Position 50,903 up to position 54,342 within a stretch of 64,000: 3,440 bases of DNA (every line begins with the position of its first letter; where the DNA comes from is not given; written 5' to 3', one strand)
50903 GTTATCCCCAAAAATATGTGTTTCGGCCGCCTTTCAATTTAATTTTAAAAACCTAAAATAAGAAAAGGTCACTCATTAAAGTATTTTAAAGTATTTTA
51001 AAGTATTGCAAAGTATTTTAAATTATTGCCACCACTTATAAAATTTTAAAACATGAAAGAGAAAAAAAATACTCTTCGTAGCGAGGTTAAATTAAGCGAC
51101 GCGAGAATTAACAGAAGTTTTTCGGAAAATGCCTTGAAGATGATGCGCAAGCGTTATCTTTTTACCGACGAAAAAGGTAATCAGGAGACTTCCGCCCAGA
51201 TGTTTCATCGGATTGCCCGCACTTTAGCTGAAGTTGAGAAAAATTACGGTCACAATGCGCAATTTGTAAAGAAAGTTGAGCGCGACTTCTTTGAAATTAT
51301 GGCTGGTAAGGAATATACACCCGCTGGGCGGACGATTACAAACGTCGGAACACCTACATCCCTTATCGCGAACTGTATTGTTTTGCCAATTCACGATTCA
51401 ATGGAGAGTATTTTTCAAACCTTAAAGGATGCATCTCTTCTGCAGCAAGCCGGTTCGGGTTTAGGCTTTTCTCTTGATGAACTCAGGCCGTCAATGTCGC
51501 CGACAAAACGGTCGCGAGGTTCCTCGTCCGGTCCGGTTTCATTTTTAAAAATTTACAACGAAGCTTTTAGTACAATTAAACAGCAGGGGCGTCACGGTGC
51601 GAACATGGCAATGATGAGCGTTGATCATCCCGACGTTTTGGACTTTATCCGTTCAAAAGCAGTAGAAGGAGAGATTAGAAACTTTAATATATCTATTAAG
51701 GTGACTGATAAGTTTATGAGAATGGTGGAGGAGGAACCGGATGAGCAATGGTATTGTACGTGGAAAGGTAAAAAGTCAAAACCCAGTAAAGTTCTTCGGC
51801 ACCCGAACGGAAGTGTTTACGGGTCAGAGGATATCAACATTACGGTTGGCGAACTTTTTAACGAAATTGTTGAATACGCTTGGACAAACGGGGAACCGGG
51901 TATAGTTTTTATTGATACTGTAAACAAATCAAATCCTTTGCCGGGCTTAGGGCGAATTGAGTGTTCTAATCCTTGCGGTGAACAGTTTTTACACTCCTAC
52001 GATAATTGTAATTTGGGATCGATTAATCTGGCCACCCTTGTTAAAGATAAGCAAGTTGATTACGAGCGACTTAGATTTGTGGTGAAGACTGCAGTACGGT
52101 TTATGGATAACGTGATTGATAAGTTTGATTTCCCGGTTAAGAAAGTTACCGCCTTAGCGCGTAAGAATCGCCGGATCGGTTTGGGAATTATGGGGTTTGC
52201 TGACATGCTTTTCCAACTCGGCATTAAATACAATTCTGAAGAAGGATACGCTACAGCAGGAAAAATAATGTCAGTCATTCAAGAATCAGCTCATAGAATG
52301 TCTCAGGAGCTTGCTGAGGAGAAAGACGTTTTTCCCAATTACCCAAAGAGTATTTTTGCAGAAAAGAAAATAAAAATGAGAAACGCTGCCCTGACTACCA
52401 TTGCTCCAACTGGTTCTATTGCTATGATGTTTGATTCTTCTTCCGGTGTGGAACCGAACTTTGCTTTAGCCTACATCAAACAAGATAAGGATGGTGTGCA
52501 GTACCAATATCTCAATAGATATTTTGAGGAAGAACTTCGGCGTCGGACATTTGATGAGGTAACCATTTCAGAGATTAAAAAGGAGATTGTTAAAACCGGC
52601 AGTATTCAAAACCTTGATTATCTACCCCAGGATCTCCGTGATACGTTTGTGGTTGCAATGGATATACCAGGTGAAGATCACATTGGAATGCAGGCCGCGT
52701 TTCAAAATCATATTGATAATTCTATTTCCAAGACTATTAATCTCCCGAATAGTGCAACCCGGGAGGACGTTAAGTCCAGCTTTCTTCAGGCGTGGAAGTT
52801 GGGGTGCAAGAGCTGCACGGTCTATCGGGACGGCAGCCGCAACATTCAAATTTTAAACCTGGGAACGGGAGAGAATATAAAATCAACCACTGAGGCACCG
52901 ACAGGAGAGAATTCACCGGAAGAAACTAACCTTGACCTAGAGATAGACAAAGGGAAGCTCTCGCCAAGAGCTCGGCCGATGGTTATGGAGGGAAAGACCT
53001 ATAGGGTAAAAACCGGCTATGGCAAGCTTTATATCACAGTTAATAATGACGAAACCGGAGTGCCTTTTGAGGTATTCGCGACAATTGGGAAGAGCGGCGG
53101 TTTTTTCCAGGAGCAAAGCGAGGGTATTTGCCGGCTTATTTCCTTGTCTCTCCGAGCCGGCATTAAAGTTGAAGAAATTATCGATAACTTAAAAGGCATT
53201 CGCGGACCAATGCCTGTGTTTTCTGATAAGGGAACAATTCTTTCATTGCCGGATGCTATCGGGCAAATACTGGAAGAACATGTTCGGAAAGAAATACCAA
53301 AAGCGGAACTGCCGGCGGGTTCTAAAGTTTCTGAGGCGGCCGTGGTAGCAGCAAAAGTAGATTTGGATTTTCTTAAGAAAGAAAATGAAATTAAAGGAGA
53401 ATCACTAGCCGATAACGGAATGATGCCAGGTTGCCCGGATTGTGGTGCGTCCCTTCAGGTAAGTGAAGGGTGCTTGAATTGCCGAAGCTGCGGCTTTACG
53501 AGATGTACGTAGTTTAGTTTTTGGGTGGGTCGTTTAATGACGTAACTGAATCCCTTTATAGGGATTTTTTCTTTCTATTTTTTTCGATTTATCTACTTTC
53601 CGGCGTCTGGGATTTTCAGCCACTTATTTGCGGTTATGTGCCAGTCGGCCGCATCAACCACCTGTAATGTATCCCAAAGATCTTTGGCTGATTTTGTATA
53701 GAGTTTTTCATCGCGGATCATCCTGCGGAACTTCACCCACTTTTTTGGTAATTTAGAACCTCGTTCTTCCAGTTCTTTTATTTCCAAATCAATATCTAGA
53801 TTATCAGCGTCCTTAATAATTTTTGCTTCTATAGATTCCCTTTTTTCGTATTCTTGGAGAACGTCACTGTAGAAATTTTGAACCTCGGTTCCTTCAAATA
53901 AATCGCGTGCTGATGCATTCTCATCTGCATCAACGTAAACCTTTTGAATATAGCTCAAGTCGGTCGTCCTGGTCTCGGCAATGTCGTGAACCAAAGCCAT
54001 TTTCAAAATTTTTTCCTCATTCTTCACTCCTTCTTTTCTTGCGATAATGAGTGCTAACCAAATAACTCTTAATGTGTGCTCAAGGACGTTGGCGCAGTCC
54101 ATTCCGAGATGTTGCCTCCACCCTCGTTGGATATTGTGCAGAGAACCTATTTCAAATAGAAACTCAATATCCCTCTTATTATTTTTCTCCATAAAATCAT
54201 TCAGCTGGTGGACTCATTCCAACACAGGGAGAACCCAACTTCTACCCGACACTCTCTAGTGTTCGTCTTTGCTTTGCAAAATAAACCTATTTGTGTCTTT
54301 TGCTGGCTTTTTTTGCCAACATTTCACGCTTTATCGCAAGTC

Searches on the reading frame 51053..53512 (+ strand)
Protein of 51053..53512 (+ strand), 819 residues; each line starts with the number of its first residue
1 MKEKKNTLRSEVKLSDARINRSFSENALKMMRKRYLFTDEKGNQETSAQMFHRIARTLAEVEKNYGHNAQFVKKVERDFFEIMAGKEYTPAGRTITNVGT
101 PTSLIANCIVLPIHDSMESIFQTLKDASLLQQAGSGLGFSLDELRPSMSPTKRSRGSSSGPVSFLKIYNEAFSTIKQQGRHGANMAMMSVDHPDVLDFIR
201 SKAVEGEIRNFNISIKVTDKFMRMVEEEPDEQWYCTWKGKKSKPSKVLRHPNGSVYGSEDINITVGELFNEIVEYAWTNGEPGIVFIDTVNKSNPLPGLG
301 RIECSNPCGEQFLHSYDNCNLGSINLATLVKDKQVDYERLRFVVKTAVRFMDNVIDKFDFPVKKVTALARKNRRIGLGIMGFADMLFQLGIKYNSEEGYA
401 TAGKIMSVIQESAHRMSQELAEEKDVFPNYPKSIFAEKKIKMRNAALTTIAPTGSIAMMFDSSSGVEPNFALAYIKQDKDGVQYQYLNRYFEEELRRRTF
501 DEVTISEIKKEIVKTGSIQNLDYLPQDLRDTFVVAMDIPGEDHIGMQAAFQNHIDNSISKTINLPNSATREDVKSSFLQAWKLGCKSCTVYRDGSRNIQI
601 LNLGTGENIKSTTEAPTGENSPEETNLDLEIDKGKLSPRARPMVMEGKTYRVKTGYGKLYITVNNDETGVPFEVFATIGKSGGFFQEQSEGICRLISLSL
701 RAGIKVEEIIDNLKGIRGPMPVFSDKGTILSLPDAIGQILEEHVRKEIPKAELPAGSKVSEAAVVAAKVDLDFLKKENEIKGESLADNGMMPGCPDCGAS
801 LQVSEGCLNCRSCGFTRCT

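Call 7: search_protein_families(library=pfam, proteins=[window:51053-53512:+], max_evalue=0.01)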
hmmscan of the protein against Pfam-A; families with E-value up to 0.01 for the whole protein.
window:51053-53512:+ (819 aa): 3 families
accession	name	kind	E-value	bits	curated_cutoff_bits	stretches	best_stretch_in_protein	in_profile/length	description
PF02867.20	Ribonuc_red_lgC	-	2.2e-129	432.9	23.9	1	107-591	2-523/523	Ribonucleotide reductase, barrel domain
PF12637.14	TSCPD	-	1.6e-22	80.1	22.8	1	649-743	2-87/88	TSCPD domain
PF00317.26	Ribonuc_red_lgN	-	7e-17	61.7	28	1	22-102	2-76/77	Ribonucleotide reductase, all-alpha domain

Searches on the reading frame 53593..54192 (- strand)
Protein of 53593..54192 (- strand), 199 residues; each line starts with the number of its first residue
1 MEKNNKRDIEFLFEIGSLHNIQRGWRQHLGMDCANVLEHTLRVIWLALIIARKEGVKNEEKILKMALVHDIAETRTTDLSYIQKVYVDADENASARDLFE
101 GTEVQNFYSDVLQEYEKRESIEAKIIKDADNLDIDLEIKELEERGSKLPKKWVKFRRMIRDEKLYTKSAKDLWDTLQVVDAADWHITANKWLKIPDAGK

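Call 7: search_protein_families(library=pfam, proteins=[window:53593-54192:-], max_evalue=0.01)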
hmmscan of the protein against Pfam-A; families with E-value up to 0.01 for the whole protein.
window:53593-54192:- (199 aa): 3 families
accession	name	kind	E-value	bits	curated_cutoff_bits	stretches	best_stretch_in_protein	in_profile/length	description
PF13023.12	HD_3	-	6.2e-20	72.2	22.5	1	15-145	1-138/165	HD domain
PF01966.28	HD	-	1.1e-12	48.6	22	1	36-133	1-114/116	HD domain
PF12917.13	YfbR-like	-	7.5e-08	32.7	25.9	1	11-138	2-141/182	5'-deoxynucleotidase YfbR-like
